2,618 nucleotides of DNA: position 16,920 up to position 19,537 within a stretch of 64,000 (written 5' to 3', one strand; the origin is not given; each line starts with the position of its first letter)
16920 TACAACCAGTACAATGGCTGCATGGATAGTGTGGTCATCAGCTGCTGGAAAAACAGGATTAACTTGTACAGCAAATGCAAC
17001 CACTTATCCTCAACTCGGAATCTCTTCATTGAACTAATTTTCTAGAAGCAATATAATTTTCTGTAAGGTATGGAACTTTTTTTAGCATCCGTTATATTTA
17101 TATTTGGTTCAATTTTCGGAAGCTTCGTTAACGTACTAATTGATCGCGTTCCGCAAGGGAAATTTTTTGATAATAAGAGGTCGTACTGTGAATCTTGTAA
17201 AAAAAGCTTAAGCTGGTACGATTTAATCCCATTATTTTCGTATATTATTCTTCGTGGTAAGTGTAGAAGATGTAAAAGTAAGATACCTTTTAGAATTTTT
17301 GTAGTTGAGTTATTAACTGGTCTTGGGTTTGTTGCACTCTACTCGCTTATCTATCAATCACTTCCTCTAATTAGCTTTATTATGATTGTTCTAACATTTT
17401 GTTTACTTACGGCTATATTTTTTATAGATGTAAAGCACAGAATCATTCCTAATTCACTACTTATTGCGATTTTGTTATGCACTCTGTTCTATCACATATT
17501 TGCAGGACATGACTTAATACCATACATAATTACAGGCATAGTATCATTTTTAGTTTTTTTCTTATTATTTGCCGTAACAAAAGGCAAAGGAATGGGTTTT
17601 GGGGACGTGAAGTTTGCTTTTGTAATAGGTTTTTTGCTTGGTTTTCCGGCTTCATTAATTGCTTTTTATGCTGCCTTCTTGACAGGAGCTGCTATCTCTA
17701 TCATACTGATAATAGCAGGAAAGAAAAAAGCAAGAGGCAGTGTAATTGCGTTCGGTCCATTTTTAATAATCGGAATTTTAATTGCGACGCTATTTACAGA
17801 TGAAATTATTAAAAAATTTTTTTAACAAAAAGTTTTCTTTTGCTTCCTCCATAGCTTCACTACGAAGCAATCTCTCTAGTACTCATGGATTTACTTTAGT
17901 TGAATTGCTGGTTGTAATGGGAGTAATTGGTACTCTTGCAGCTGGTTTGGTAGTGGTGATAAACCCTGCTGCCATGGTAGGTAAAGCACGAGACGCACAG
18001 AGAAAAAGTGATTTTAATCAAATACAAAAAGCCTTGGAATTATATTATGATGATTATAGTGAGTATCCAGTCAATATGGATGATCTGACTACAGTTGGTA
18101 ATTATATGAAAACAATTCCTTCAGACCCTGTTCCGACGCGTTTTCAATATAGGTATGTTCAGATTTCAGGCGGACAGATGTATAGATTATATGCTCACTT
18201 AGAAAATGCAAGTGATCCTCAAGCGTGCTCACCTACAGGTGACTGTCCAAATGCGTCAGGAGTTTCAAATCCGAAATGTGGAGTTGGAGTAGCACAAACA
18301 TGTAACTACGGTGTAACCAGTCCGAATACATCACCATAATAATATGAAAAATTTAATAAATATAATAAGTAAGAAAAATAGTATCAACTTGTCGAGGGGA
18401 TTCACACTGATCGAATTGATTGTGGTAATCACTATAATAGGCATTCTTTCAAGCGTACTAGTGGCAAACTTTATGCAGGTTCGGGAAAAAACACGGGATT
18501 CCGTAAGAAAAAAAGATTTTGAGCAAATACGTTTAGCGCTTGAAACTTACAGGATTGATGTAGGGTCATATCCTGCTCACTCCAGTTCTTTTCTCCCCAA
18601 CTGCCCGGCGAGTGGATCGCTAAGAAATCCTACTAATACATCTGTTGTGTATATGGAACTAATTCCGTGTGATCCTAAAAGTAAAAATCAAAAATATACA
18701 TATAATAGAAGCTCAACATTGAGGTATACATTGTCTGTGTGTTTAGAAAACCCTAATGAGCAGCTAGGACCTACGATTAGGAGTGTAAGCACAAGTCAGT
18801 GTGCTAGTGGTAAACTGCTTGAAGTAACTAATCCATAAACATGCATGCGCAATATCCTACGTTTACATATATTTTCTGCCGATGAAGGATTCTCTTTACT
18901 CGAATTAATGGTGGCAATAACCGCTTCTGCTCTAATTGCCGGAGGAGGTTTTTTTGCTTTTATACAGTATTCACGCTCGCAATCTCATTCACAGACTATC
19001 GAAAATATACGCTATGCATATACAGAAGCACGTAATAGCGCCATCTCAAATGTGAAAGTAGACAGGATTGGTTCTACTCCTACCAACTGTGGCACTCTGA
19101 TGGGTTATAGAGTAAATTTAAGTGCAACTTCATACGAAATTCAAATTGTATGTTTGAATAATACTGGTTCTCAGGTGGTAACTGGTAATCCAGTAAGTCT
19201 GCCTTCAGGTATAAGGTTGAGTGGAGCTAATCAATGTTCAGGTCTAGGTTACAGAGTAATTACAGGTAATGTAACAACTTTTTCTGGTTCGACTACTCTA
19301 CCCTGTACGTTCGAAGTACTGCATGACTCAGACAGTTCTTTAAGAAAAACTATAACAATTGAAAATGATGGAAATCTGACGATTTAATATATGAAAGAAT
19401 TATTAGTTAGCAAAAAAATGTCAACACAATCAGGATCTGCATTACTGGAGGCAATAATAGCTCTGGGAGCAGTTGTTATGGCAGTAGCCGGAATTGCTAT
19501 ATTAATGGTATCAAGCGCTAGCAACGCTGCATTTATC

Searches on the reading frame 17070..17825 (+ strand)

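Call 58: search_protein_families(library=pfam, proteins=[window:17070-17825:+], max_evalue=0.01)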
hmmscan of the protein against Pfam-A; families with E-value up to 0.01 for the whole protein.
window:17070-17825:+ (251 aa): 2 families
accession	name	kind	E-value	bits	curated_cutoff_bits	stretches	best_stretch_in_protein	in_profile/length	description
PF06750.18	A24_N_bact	-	3.6e-30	104.3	23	1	11-91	1-81/84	Bacterial Peptidase A24 N-terminal domain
PF01478.23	Peptidase_A24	-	2e-17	63.9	26.5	1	108-211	2-104/104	Type IV leader peptidase family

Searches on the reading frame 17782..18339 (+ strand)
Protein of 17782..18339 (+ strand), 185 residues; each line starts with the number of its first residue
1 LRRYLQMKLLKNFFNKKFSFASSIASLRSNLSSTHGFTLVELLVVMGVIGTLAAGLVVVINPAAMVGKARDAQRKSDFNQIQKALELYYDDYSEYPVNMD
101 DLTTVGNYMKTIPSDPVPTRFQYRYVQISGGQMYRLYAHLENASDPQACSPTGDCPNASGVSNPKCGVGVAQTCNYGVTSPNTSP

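Call 58: search_protein_families(library=pfam, proteins=[window:17782-18339:+], max_evalue=0.01)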
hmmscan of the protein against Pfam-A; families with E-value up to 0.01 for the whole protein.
window:17782-18339:+ (185 aa): 3 families
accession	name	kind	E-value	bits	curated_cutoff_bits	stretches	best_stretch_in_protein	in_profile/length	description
PF07963.17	N_methyl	-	4.5e-06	26.5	21.2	1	34-56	4-26/27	Prokaryotic N-terminal methylation motif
PF08334.16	T2SSG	-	6.8e-05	23.3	21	1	66-126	6-79/108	Type II secretion system (T2SS), protein G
PF25231.1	DUF7847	-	0.00036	20.3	28.7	1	19-73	167-220/252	Domain of unknown function (DUF7847)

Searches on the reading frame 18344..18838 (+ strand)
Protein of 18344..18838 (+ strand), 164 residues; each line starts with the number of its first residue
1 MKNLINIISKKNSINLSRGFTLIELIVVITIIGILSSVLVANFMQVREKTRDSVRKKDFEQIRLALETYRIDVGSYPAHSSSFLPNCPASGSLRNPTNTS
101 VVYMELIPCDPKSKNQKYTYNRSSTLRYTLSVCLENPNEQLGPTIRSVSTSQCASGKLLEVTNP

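Call 58: search_protein_families(library=pfam, proteins=[window:18344-18838:+], max_evalue=0.01)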
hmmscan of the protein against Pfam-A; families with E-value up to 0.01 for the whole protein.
window:18344-18838:+ (164 aa): 3 families
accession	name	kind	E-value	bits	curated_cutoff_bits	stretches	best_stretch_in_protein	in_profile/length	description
PF07963.17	N_methyl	-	1e-07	31.7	21.2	1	17-39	4-26/27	Prokaryotic N-terminal methylation motif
PF08334.16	T2SSG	-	3e-05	24.5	21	1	43-124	2-80/108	Type II secretion system (T2SS), protein G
PF10326.15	7TM_GPCR_Str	-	0.0057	16.5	22.4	1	8-69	111-172/307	Serpentine type 7TM GPCR chemoreceptor Str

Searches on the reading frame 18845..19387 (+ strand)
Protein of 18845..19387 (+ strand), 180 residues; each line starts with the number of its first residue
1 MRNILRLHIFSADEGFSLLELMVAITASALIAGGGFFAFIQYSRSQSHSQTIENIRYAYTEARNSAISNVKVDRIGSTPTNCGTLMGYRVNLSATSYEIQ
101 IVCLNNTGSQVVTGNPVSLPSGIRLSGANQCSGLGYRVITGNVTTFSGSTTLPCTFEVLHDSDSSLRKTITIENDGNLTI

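Call 58: search_protein_families(library=pfam, proteins=[window:18845-19387:+], max_evalue=0.01)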
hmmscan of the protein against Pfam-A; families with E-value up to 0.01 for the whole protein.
window:18845-19387:+ (180 aa): 1 family
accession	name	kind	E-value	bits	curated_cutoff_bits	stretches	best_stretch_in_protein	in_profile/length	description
PF07963.17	N_methyl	-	0.00014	21.7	21.2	1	14-34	5-25/27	Prokaryotic N-terminal methylation motif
